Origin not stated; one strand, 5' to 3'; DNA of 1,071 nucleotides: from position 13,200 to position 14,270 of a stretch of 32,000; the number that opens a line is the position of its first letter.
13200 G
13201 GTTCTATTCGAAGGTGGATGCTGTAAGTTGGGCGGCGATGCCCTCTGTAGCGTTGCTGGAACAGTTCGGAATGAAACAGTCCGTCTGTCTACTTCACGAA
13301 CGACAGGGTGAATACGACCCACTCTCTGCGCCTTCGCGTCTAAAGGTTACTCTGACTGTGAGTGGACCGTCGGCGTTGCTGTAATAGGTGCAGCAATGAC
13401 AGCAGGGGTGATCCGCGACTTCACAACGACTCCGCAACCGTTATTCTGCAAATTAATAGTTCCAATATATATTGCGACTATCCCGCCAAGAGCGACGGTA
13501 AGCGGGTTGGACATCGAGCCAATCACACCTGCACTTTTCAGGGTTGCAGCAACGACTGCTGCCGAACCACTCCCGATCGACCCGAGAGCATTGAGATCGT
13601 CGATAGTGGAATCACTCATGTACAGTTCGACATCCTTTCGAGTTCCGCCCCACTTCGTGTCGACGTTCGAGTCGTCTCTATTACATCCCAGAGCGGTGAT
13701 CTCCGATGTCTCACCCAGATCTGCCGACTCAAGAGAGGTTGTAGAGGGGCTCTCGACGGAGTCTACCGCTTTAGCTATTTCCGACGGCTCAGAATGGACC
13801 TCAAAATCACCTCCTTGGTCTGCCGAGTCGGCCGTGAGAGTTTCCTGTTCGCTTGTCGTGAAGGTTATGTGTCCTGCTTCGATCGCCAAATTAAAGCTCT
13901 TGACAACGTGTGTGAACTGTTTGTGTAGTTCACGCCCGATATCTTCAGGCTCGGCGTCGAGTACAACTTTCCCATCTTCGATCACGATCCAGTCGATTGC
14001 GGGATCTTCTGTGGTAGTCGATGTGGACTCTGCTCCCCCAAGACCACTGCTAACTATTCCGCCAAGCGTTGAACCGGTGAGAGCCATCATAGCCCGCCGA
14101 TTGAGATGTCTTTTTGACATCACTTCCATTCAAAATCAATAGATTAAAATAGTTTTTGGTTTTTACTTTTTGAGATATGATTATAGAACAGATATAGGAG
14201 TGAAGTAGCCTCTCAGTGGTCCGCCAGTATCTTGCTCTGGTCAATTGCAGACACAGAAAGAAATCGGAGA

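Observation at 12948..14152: Non-C8 Tat precursor with acidic pro-region, Gly-rich two-Cys hydrophobic C-terminus and a 60-aa two-TM partner: candidate undescribed halocin/immunity-like pair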

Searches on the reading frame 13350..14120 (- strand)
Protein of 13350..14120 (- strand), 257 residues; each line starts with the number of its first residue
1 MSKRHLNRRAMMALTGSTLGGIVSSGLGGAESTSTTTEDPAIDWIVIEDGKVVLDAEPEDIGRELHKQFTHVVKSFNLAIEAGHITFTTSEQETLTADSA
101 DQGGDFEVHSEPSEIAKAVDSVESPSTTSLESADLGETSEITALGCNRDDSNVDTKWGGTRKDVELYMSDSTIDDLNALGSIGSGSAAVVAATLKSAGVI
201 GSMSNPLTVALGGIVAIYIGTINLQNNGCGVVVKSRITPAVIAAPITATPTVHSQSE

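Call 3: search_protein_families(library=pfam, proteins=[window:13350-14120:-], max_evalue=1)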
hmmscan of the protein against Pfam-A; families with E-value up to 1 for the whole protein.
window:13350-14120:- (257 aa): 1 family
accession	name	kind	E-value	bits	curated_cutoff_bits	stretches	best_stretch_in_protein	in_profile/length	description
PF21351.2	TetR_C_41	-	0.18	12.6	27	1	39-86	17-62/108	Tetracyclin repressor-like, C-terminal domain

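Call 4: search_protein_families(library=ncbifam, proteins=[window:13350-14120:-], max_evalue=1)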
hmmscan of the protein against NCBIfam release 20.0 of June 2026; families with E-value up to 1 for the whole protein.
window:13350-14120:- (257 aa): 1 family
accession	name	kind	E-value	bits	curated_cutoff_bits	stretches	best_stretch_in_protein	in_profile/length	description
NF047600.1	SerpalmtaseCFB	equivalog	0.043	12.5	640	1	171-254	206-292/395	serine palmitoyltransferase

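Call 5: find_homologous_proteins(query=window:13350-14120:-, max_evalue=0.01)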
Query window:13350-14120:- (257 aa): 1 proteins with E <= 0.01 among 3101 candidates.
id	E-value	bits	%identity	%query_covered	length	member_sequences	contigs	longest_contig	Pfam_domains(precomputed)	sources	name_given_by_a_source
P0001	2.8e-153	526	97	100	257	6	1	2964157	-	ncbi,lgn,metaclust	metaclust:status=active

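Call 7: find_encoding_contigs(protein=P0001, flank=8000, max_places=8)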
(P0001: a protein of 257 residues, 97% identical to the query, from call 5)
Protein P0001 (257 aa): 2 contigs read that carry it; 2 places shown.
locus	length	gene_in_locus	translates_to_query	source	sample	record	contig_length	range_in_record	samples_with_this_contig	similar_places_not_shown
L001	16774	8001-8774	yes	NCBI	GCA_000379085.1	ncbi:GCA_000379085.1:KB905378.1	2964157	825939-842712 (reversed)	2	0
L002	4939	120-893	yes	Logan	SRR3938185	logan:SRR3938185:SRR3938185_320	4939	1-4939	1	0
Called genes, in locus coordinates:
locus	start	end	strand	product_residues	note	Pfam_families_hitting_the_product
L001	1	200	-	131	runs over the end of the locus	-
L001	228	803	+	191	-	-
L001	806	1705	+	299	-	PF01569:PAP2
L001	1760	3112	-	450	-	PF03951:Gln-synt_N, PF00120:Gln-synt_C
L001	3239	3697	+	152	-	PF13404:HTH_AsnC-type (weak), PF13412:HTH_24, PF25212:HVO_A0114 (weak), PF01022:HTH_5, PF08279:HTH_11 (weak), PF12840:HTH_20 (faint), PF01037:AsnC_trans_reg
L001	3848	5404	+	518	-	PF01554:MatE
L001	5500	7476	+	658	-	PF04312:DUF460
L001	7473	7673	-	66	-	PF24282:DUF7470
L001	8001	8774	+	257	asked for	-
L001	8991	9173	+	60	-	-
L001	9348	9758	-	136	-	PF02036:SCP2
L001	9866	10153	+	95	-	PF01176:eIF-1a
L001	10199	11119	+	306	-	PF19974:TCAD9 (faint), PF01163:RIO1, PF01636:APH (faint), PF03109:ABC1 (weak), PF06293:Kdo (faint)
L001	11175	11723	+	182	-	PF00013:KH_1 (weak), PF21800:KH_KRR1_2nd, PF22891:KH_PNO1_2nd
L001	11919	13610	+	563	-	PF00118:Cpn60_TCP1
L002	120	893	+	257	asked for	-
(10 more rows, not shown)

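Call 18: search_solved_structures(query=window:13350-14120:-, max_evalue=10)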
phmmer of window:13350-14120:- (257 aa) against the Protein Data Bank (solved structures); distinct sequences matched with E-value up to 10: 2.
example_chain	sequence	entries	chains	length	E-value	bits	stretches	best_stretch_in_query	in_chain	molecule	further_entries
3a2b_A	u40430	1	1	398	0.63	13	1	172-255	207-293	Serine palmitoyltransferase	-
8guh_A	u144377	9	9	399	0.63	13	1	172-255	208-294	Serine palmitoyltransferase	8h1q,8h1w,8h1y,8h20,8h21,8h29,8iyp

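Call 19: search_protein_families(library=phrogs, proteins=[window:13350-14120:-], max_evalue=1)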
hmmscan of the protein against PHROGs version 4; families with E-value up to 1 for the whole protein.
window:13350-14120:- (257 aa): 1 family
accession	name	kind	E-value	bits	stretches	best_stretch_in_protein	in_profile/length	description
phrog_3678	-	unknown function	0.16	12.8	1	15-98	91-178/213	-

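Call 20: search_protein_families(library=padloc, proteins=[window:13350-14120:-], max_evalue=1)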
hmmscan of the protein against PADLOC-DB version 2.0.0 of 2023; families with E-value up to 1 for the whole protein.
window:13350-14120:- (257 aa): 0 families

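Call 21: search_protein_representatives(protein=window:13350-14120:-)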
Query: 257 residues. Proteins with E-value up to 0.001 (for the whole library): 35; up to 1e-10: 9; up to 1e-30: 1. The best 35 are listed.
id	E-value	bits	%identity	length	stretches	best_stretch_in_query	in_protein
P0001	9.0e-154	526.3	97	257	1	1-257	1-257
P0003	6.2e-25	104.7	35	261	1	4-255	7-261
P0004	2.9e-24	102.5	33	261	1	3-253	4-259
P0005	5.2e-20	88.6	33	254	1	8-252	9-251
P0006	1.5e-19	87.1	49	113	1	146-255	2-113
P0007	2.4e-17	79.9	47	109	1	146-254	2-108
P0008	3.3e-17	79.4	43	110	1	145-255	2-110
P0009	5.1e-13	65.7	38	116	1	145-237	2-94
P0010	4.3e-11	59.4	26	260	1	6-238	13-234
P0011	2.4e-10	57.0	30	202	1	51-255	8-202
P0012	3.9e-10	56.3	33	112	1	145-250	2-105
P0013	3.3e-09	53.3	32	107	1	144-243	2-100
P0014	4.8e-08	49.5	29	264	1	43-255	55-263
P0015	2.5e-07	47.1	31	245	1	137-240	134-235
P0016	3.1e-07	46.8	27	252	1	13-254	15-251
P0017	6.7e-07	45.7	38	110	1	144-233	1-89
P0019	2.7e-06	43.7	35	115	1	163-236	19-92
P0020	3.0e-06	43.6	32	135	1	7-117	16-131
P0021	4.5e-06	43.0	35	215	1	137-240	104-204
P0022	8.7e-06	42.0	36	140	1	6-116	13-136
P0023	1.6e-05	41.2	32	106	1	164-235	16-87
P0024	2.8e-05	40.4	27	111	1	145-248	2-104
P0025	3.6e-05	40.0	33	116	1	146-256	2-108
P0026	3.8e-05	39.9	42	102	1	146-236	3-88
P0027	5.1e-05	39.5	28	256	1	6-236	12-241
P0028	1.1e-04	38.5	33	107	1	159-236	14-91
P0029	1.1e-04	38.4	30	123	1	1-115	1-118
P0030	1.4e-04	38.1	37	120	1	145-240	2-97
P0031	1.6e-04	37.9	32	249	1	141-235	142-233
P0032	2.8e-04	37.1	31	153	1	24-128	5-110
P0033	3.3e-04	36.9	34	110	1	142-237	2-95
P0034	5.1e-04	36.3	32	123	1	145-250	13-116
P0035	5.3e-04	36.2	33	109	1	146-254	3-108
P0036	7.4e-04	35.7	28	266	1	4-245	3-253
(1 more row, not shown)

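Call 25: find_homologous_proteins(query=A1, max_evalue=0.001)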
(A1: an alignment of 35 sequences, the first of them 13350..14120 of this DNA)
Query A1 (35 sequences) (257 aa, profile of the alignment): 5 proteins with E <= 0.001 among 8000 candidates.
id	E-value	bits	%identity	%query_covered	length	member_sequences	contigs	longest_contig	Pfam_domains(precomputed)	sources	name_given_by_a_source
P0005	3.6e-73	264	31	88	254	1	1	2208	-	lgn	-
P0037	8.4e-72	259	31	96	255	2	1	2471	-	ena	-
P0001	6.6e-66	240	97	100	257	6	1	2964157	-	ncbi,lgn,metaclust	metaclust:status=active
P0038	8.7e-62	227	29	96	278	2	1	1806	-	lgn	-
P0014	1.3e-61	226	26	82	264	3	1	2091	-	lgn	-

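Call 26: predict_structure(protein=window:13350-14120:-)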
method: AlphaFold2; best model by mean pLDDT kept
length: 257 residues; sequences in the alignment: 1
mean_pLDDT: 32.3   pTM: 0.28
mean pLDDT of the five models: 32.3, 31.7, 31.2, 25.6, 24.3
residues with pLDDT >= 90: 0; 70-90: 2; 50-70: 35; < 50: 220
segments of 3 or more residues with pLDDT < 50: 1-43, 83-255
pLDDT, mean of each block of 10 residues (from residue 1): 33 31 31 29 49 66 59 56 42 26 25 26 25 25 24 22 21 23 27 31 31 30 25 27 22 34
secondary structure, 60 per line:
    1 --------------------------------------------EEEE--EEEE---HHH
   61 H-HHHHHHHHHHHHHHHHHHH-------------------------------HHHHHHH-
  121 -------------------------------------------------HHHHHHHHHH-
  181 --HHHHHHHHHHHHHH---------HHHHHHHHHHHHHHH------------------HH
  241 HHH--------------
elements in order: E45-48 E51-54 H58-61 H63-81 H113-119 H170-179 H183-196 H206-220 H239-243

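Call 27: list_cluster_members(proteins=[P0003, P0004, P0006, P0007, P0008, P0009, P0010, P0020, P0022, P0029])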
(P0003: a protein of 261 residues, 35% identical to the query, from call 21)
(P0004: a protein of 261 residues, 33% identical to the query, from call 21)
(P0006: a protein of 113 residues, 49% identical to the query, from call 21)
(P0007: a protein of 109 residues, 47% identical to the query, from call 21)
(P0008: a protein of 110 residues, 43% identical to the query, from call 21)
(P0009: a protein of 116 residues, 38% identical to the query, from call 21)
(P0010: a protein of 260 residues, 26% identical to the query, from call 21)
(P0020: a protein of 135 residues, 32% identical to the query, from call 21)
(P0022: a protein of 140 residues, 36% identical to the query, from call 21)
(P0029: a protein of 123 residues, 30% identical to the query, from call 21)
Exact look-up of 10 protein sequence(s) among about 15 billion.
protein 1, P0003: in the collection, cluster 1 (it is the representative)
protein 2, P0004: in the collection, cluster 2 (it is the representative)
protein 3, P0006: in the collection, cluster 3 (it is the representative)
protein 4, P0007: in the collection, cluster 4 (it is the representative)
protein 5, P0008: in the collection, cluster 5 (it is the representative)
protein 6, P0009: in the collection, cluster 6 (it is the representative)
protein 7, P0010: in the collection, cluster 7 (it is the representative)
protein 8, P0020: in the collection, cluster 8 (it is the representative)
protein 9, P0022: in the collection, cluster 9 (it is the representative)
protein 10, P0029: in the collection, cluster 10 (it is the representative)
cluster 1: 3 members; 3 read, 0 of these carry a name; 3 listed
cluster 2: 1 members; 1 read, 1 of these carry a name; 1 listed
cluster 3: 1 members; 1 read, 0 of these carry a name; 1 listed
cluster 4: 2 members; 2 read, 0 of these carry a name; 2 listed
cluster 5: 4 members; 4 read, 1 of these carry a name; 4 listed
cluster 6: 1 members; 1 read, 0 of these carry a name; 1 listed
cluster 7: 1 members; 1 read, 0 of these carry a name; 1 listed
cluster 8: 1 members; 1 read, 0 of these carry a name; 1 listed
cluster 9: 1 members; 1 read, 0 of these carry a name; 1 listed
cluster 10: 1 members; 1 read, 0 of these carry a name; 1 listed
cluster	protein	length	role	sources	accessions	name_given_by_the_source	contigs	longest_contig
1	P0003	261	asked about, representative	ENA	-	-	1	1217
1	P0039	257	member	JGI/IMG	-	-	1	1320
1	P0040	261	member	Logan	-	-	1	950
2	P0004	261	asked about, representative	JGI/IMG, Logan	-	hypothetical protein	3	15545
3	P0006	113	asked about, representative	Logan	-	-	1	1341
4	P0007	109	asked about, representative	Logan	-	-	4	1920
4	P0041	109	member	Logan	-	-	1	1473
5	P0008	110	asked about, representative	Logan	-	-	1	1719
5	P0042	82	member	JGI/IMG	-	hypothetical protein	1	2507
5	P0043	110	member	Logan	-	-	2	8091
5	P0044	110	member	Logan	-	-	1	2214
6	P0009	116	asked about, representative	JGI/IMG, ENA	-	-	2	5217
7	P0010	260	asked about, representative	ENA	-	-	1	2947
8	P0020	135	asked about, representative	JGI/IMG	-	-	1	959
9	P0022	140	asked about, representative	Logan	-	-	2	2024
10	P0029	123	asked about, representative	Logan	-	-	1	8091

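Call 28: find_encoding_contigs(protein=P0006, flank=6000, max_places=4)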
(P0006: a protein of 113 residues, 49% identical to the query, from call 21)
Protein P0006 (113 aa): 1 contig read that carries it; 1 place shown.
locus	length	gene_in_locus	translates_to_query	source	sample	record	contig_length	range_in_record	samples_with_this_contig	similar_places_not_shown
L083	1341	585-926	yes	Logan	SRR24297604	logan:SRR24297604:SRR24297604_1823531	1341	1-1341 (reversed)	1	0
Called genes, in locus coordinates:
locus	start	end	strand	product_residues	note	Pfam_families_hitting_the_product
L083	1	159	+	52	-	?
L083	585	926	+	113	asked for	-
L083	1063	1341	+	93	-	?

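Call 29: find_encoding_contigs(protein=P0029, flank=8000, max_places=3)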
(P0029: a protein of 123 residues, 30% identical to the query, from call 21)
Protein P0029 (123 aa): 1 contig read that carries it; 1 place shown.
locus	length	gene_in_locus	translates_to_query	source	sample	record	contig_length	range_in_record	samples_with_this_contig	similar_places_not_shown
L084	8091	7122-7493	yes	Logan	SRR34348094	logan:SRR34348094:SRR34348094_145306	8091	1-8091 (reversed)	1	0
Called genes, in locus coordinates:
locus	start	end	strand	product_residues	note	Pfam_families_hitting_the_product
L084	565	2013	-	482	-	PF01139:RtcB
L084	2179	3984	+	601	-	PF00496:SBP_bac_5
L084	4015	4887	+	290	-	PF14378:PAP2_3, PF01569:PAP2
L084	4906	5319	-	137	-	PF26423:LWR_salt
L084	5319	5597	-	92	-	PF01329:Pterin_4a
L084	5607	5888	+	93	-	-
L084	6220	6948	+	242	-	PF02535:Zip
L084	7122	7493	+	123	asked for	-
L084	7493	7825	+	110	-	-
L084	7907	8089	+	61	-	?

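Call 30: find_encoding_contigs(protein=P0004, flank=8000, max_places=3)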
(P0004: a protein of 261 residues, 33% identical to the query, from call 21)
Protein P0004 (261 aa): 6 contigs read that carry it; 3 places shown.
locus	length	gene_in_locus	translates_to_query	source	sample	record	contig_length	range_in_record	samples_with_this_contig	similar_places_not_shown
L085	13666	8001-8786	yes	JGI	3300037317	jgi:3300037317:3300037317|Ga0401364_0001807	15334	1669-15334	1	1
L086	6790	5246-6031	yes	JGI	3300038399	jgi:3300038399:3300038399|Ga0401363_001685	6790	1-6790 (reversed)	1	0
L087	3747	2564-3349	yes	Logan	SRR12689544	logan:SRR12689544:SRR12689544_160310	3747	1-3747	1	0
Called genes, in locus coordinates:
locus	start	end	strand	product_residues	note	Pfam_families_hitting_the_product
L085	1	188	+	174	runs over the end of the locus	-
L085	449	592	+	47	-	PF24434:DUF7557 (weak)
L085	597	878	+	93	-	-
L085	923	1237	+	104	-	-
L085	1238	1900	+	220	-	-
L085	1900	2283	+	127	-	-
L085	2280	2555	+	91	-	-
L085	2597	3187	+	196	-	-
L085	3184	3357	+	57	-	-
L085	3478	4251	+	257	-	-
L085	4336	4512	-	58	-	-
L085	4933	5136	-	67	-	-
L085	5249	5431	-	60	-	-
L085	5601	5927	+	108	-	PF12802:MarR_2, PF12840:HTH_20 (weak), PF13412:HTH_24 (weak), PF01022:HTH_5 (weak)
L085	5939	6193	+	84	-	PF05016:ParE_toxin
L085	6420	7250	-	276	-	-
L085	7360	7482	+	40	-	-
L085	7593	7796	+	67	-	-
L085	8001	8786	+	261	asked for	-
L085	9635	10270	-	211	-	PF26404:DUF8102 (faint)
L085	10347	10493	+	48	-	-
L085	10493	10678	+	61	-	-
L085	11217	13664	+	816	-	?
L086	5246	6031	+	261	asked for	-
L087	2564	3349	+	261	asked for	-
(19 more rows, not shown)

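Call 31: find_encoding_contigs(protein=P0009, flank=6000, max_places=3)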
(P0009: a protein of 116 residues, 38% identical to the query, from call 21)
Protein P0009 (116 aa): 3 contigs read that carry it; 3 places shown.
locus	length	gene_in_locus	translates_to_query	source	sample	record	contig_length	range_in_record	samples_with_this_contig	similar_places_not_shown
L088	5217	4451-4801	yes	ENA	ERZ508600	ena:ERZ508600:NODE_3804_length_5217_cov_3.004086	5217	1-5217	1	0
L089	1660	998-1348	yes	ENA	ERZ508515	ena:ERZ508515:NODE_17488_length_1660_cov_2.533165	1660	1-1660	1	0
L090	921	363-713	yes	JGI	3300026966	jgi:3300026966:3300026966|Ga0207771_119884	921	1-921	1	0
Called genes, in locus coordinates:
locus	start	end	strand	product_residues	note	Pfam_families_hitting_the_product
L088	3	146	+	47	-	?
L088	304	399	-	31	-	-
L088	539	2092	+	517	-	PF00501:AMP-binding, PF13193:AMP-binding_C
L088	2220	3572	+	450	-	PF01571:GCV_T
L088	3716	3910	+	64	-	-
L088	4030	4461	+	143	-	-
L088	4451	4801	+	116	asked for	-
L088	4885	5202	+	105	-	-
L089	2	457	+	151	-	?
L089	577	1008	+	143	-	-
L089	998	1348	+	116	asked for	-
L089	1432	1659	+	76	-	?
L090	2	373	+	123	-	?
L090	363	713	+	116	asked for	-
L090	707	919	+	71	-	?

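Call 41: list_cluster_members(proteins=[P0012, P0013, P0015, P0016, P0017, P0019, P0021, P0023, P0024, P0025])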
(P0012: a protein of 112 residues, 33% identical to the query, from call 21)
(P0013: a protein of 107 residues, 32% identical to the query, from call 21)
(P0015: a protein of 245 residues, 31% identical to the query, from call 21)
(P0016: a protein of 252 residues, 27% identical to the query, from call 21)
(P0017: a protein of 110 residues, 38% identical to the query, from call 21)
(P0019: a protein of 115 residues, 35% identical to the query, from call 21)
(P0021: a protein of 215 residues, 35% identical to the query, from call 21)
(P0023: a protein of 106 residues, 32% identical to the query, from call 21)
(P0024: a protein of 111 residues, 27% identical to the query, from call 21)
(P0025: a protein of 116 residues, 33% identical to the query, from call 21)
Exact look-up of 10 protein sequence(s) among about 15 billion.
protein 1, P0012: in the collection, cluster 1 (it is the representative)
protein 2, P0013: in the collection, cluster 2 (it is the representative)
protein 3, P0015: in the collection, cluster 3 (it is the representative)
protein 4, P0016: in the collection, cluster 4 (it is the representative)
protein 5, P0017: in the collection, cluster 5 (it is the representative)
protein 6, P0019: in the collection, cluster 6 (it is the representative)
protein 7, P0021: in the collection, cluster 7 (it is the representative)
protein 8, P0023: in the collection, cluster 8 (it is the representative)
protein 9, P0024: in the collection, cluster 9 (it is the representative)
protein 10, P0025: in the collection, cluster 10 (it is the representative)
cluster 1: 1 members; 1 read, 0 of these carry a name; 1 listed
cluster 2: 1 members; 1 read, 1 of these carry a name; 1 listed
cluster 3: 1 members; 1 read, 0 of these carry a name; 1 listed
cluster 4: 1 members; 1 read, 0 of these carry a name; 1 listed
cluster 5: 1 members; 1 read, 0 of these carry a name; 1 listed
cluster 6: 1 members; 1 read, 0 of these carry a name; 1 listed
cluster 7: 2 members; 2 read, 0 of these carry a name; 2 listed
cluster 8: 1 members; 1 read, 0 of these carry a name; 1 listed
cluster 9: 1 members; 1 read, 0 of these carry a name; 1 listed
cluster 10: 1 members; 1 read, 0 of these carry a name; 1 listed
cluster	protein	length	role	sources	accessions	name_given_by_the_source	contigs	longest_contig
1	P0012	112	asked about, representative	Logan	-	-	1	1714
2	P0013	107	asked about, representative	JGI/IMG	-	hypothetical protein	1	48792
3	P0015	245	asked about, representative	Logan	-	-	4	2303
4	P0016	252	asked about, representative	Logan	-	-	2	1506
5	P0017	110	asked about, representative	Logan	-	-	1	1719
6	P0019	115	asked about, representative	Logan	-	-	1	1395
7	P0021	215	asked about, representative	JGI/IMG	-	-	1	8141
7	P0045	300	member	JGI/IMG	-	-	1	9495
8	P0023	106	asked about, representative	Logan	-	-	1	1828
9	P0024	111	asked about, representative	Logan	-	-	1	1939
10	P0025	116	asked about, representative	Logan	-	-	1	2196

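Call 42: list_cluster_members(proteins=[P0026, P0027, P0028, P0030, P0031, P0033, P0034, P0035, P0036, P0032])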
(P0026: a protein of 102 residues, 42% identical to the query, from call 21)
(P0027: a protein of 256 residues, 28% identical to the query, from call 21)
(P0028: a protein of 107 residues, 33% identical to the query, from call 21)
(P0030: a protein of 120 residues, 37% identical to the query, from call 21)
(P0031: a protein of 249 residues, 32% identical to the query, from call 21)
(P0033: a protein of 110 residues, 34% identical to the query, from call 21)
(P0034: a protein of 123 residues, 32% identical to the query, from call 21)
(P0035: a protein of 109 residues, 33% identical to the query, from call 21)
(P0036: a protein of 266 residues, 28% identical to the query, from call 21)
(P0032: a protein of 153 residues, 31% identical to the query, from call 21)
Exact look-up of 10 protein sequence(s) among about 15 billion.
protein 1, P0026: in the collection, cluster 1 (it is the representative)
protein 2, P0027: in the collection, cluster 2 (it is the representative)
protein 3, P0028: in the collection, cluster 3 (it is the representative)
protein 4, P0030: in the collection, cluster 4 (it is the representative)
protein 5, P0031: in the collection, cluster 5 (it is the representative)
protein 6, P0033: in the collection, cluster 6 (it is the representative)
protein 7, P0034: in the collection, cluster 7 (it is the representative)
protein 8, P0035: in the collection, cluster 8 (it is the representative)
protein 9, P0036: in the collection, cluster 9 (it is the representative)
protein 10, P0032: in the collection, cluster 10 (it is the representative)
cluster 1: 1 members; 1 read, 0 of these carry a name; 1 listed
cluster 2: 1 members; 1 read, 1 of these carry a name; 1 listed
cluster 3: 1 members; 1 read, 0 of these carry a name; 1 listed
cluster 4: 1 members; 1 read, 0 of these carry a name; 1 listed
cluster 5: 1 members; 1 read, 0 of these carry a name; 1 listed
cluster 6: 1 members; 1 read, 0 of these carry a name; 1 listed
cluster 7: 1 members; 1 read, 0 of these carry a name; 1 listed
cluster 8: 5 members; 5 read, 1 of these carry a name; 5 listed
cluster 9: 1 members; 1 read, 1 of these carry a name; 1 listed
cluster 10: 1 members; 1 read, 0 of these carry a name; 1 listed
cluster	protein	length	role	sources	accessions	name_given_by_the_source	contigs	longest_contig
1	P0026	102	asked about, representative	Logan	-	-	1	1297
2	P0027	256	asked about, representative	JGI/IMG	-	hypothetical protein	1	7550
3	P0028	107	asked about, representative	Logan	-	-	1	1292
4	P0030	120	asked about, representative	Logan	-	-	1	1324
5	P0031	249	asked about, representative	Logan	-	-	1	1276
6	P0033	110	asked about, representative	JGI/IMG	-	-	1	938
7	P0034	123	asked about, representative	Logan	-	-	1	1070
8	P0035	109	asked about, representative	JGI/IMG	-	hypothetical protein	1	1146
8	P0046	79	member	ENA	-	-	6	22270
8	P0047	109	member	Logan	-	-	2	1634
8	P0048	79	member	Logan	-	-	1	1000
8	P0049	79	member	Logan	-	-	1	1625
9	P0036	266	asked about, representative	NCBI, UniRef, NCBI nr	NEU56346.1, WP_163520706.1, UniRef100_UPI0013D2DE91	hypothetical protein [Halorussus sp. MSC15.2] | hypothetical protein n=1 Tax=Halorussus sp. MSC15.2 TaxID=2283638 RepID=UPI0013D2DE91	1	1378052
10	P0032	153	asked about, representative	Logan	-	-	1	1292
